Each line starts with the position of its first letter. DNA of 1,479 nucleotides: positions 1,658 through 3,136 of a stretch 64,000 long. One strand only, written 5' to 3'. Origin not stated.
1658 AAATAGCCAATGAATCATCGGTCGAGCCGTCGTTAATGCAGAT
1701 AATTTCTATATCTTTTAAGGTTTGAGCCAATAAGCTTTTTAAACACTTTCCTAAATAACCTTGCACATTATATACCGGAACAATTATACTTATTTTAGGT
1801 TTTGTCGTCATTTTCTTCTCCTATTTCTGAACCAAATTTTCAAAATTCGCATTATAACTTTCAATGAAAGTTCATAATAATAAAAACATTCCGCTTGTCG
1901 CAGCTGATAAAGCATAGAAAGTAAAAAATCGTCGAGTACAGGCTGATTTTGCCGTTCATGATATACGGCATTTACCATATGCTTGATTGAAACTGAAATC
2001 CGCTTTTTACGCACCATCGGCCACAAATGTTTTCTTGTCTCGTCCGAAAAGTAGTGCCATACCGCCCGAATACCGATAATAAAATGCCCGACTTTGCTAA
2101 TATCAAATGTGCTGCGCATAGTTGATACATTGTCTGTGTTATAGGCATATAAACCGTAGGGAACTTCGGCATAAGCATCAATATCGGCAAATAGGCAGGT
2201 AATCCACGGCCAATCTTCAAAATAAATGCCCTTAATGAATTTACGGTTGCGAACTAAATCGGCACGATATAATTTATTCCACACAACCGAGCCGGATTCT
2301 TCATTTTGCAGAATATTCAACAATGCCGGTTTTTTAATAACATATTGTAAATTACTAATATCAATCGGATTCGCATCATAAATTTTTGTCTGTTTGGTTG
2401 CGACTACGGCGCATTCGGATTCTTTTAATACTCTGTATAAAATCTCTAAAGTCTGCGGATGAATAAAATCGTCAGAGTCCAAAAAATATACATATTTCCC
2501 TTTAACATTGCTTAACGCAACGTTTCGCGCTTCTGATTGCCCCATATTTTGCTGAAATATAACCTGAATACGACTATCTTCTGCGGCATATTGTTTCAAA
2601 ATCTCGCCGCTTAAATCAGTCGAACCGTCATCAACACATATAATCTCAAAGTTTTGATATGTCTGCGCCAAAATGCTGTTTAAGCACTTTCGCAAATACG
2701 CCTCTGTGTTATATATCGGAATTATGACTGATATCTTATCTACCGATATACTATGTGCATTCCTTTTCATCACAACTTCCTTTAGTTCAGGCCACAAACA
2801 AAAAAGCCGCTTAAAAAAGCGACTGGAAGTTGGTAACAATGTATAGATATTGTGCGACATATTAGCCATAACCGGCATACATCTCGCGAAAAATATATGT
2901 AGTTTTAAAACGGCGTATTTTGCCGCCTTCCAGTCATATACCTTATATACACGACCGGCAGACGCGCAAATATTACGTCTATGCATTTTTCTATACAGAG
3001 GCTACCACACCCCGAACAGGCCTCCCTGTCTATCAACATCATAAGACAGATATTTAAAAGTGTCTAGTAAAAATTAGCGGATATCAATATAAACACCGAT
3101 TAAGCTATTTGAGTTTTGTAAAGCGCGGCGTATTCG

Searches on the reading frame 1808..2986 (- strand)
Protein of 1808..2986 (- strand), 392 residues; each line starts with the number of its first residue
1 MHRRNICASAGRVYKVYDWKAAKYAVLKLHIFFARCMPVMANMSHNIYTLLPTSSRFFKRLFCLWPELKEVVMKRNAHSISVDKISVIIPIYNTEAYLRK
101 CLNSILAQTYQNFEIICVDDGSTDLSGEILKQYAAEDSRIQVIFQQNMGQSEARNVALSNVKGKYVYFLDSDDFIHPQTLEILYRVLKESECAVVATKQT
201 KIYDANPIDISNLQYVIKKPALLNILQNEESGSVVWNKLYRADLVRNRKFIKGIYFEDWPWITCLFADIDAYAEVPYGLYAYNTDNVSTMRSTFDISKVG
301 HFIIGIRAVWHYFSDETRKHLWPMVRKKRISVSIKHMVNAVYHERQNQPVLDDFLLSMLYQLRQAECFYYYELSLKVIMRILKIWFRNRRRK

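Call 7: search_protein_families(library=pfam, proteins=[window:1808-2986:-], max_evalue=0.001)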
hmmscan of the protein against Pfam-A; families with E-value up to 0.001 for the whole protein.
window:1808-2986:- (392 aa): 4 families
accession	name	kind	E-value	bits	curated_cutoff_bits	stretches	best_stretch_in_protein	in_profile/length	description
PF00535.33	Glycos_transf_2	-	1.3e-40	139.5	23.3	1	86-245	1-164/168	Glycosyl transferase family 2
PF13641.12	Glyco_tranf_2_3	-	2.5e-16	60.8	27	1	85-199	3-123/230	Glycosyltransferase like family 2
PF10111.15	Glyco_tranf_2_2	-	1.3e-11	45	27.3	1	86-194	1-118/276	Glycosyltransferase like family 2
PF13704.12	Glyco_tranf_2_4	-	5e-05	24.2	27.5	1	93-179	2-88/98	Glycosyl transferase family 2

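Call 73: find_encoding_contigs(protein=window:1808-2986:-, flank=10000, max_places=2)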
Protein window:1808-2986:- (392 aa): 7 contigs read that carry it; 2 places shown.
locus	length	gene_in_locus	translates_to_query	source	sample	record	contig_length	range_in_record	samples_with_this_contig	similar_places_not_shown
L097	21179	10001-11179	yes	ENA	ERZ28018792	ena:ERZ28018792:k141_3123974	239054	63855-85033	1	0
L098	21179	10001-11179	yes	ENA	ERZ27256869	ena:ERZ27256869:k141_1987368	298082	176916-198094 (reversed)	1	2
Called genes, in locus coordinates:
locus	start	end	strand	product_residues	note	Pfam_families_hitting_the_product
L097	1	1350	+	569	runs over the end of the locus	PF00437:T2SSE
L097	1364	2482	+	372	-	PF00482:T2SSF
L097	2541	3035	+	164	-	-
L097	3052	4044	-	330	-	PF00437:T2SSE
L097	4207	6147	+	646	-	PF00664:ABC_membrane, PF00005:ABC_tran, PF02463:SMC_N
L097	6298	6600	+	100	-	-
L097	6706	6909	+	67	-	-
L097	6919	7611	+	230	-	-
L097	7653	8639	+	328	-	-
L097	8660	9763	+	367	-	PF12796:Ank_2 (faint), PF13637:Ank_4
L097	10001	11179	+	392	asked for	PF00535:Glycos_transf_2, PF10111:Glyco_tranf_2_2, PF13641:Glyco_tranf_2_3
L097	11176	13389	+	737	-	PF00535:Glycos_transf_2, PF10111:Glyco_tranf_2_2, PF13641:Glyco_tranf_2_3 (weak), PF04464:Glyphos_transf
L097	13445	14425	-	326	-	PF02016:Peptidase_S66, PF17676:Peptidase_S66C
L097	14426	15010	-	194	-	PF02677:QueH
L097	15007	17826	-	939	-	PF00005:ABC_tran (faint), PF02463:SMC_N (faint), PF13175:AAA_15 (faint), PF13191:AAA_16 (faint), PF13304:AAA_21 (faint), PF13555:AAA_29 (faint), PF17760:UvrA_inter, PF17755:UvrA_DNA-bind, +1 more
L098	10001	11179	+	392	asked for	PF00535:Glycos_transf_2, PF10111:Glyco_tranf_2_2, PF13641:Glyco_tranf_2_3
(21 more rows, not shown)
